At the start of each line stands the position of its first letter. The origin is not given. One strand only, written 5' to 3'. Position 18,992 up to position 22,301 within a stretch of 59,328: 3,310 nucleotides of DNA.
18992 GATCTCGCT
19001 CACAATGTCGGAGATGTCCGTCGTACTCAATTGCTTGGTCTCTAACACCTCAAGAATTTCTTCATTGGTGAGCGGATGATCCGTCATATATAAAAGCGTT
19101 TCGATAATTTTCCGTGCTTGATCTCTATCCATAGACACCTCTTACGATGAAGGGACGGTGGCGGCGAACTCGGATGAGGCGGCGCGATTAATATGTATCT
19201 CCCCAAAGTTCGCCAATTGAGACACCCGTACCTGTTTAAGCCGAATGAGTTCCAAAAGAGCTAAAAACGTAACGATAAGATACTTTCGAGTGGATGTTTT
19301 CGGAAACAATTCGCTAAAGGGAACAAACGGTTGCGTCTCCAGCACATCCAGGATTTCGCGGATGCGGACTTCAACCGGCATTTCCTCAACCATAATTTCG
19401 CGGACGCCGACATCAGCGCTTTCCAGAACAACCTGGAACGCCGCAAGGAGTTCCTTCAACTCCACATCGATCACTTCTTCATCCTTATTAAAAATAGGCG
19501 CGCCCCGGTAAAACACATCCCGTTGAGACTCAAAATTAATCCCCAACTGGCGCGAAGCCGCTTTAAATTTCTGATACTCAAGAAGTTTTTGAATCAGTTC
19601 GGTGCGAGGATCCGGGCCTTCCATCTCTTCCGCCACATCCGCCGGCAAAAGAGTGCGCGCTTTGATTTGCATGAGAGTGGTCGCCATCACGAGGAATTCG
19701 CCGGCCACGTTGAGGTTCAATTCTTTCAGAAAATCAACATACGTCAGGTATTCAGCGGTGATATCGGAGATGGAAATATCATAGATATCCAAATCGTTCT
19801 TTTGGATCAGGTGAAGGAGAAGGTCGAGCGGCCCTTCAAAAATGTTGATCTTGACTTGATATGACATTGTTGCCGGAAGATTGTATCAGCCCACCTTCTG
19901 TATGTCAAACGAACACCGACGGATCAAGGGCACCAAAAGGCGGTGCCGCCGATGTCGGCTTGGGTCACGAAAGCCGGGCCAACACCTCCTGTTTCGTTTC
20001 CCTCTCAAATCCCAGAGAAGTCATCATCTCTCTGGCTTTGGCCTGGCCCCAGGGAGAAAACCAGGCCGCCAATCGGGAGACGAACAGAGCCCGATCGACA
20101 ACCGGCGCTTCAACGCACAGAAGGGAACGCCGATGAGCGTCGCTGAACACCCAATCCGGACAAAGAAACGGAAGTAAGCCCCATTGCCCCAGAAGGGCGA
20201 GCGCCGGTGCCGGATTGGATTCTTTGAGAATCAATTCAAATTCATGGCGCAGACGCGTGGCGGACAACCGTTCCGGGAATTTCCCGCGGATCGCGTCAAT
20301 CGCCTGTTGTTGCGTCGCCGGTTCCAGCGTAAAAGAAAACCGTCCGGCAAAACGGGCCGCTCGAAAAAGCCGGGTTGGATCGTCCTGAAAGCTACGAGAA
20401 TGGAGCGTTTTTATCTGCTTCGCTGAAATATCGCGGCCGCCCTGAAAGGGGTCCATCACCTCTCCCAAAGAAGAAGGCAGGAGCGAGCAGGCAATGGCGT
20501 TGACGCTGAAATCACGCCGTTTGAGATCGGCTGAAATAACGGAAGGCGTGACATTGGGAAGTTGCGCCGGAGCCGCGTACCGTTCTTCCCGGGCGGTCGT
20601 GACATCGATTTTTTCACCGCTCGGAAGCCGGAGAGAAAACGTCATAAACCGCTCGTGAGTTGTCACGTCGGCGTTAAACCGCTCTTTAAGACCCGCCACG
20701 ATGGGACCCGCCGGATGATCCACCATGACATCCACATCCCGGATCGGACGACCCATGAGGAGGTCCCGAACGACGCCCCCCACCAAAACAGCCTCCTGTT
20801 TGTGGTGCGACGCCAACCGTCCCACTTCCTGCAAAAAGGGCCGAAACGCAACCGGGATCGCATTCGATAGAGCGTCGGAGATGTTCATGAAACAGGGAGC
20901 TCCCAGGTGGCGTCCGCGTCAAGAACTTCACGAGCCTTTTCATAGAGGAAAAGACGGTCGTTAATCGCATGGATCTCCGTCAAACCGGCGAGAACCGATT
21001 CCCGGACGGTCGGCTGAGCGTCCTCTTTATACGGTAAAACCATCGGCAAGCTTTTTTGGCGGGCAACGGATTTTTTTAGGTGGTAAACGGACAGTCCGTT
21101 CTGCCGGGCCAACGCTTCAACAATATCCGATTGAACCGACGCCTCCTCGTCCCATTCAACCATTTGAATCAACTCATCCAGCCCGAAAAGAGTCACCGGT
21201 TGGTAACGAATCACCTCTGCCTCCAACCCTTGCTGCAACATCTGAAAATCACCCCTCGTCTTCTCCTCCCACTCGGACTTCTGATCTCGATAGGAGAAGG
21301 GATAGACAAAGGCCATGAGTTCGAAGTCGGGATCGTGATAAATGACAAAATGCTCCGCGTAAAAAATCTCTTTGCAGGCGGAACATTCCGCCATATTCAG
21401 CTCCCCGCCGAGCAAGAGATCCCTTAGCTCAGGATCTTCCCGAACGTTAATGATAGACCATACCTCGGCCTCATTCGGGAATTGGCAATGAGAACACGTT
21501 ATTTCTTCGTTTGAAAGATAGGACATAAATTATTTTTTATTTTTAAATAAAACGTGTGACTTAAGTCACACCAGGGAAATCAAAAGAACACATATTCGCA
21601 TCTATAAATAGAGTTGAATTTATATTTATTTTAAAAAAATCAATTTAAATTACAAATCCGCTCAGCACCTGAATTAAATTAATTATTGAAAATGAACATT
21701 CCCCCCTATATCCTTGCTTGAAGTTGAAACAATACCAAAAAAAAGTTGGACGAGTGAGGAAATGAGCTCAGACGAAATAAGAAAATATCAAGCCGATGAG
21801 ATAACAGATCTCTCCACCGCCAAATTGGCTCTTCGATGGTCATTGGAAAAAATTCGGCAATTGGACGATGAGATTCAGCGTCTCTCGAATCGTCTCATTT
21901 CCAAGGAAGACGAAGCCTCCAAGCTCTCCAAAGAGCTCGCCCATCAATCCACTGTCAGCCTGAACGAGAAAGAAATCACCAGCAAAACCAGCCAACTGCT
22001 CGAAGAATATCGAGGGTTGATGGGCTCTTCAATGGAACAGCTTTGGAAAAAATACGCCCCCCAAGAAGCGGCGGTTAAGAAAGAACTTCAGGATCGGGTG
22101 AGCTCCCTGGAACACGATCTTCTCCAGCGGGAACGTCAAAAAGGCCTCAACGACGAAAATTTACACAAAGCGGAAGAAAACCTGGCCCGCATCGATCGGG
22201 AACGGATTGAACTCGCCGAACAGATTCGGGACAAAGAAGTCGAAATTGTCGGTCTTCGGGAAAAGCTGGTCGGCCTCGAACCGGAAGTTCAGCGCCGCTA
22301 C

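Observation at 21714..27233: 1,839-aa cytoplasmic coiled-coil giant as a lone plus-strand gene with its own AT-rich promoter island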

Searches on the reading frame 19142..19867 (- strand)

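Call 7: search_protein_families(library=pfam, proteins=[window:19142-19867:-], max_evalue=0.001)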
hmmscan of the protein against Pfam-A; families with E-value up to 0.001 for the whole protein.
window:19142-19867:- (241 aa): 1 family
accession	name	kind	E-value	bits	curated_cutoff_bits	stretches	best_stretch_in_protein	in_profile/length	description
PF02616.19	SMC_ScpA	-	5.2e-34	118.7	24.6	1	20-227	1-230/232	Segregation and condensation protein ScpA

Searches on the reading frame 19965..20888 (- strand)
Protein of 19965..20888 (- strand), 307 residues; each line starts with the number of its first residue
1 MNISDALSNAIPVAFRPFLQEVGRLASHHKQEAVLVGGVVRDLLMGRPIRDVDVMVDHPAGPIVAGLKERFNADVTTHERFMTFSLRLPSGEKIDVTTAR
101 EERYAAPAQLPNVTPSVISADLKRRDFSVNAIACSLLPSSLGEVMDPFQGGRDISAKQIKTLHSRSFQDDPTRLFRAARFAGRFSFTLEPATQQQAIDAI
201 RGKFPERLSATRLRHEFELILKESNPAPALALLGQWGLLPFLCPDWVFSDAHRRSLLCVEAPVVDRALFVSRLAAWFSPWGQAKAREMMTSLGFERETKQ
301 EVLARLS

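Call 7: search_protein_families(library=pfam, proteins=[window:19965-20888:-], max_evalue=0.001)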
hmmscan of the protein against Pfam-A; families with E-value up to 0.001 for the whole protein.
window:19965-20888:- (307 aa): 2 families
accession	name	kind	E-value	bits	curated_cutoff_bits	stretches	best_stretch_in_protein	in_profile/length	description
PF01743.26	PolyA_pol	-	2.5e-23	83.2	23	1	34-159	2-125/126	Poly A polymerase head domain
PF12627.12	PolyA_pol_RNAbd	-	2.4e-05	24.4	22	1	186-245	2-59/64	Probable RNA and SrmB- binding site of polymerase A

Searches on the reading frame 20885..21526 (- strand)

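Call 7: search_protein_families(library=pfam, proteins=[window:20885-21526:-], max_evalue=0.001)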
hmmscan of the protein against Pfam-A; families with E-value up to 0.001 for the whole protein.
window:20885-21526:- (213 aa): 1 family
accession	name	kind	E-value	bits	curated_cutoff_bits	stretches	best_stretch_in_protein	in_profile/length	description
PF14353.12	CpXC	-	5.3e-18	65.6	25.4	1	9-102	1-86/121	CpXC protein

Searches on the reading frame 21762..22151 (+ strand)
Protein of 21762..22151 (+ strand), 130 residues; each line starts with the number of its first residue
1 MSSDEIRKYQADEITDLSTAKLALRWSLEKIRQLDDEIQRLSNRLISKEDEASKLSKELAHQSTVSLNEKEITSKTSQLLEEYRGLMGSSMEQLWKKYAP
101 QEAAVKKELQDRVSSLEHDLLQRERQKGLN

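Call 102: search_protein_families(library=pfam, proteins=[window:21762-22151:+], max_evalue=1)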
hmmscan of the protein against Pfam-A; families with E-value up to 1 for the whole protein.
window:21762-22151:+ (130 aa): 5 families
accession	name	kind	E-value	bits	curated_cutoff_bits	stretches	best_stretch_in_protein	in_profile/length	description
PF13628.12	DUF4142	-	0.016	15.9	27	1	8-97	9-92/138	Domain of unknown function (DUF4142)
PF16043.11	DUF4795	-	0.019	14.8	34.8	1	30-113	89-172/208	Domain of unknown function (DUF4795)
PF10828.13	DUF2570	-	0.12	12.8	26.6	1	8-58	33-83/108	Protein of unknown function (DUF2570)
PF00875.24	DNA_photolyase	-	0.12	12.7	26.6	1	18-66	42-90/164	DNA photolyase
PF04632.18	FUSC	-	0.52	9.3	30.9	1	10-126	193-293/660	Fusaric acid resistance protein family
